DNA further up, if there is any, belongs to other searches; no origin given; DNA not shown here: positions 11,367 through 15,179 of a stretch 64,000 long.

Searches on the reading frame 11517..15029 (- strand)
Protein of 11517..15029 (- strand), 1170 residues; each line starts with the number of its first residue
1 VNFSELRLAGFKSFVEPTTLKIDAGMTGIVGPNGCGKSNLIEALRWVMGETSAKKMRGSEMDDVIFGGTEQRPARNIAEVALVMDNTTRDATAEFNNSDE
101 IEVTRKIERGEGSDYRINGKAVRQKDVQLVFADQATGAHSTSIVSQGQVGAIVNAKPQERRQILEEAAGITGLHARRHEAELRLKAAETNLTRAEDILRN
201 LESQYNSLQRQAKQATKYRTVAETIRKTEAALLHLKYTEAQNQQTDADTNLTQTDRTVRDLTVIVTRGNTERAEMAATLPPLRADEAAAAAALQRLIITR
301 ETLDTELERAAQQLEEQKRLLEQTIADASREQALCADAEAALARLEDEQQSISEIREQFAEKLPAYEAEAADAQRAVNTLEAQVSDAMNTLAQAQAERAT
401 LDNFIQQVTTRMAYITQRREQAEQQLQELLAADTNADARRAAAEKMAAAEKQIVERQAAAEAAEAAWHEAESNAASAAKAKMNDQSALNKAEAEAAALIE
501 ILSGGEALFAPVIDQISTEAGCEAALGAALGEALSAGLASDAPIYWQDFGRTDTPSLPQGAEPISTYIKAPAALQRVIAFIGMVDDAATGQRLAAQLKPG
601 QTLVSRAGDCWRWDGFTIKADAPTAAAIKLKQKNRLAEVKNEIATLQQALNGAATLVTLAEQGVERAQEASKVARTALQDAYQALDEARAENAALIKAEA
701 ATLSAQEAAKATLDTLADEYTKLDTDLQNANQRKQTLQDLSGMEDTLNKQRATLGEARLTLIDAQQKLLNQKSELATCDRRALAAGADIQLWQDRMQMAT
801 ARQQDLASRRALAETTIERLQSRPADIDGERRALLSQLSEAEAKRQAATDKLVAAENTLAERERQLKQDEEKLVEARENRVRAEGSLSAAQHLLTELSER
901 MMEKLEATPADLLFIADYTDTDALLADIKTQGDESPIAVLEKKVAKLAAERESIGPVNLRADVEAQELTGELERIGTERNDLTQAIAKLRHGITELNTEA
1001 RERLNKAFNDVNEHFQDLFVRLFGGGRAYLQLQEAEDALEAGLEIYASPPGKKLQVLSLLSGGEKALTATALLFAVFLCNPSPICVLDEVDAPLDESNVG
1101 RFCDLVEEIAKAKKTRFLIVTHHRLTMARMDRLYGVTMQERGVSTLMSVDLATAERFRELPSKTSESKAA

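Call 44: search_protein_families(library=pfam, proteins=[window:11517-15029:-], max_evalue=0.001)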
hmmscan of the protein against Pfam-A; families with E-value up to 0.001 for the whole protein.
window:11517-15029:- (1170 aa): 5 families
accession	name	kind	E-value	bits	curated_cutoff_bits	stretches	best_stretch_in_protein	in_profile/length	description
PF02463.25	SMC_N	-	8.3e-62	208.9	40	1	4-1145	3-220/220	RecF/RecN/SMC N terminal domain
PF13476.12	AAA_23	-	2.7e-18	67.8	27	1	6-226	2-194/201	AAA domain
PF13175.12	AAA_15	-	1e-12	48.8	32.1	1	1-393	1-281/374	AAA ATPase domain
PF13304.12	AAA_21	-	8.1e-11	43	27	1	26-71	1-36/304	AAA domain, putative AbiEii toxin, Type IV TA system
PF13555.12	AAA_29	-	3.7e-05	23.8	27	1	6-48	4-46/61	P-loop containing region of AAA domain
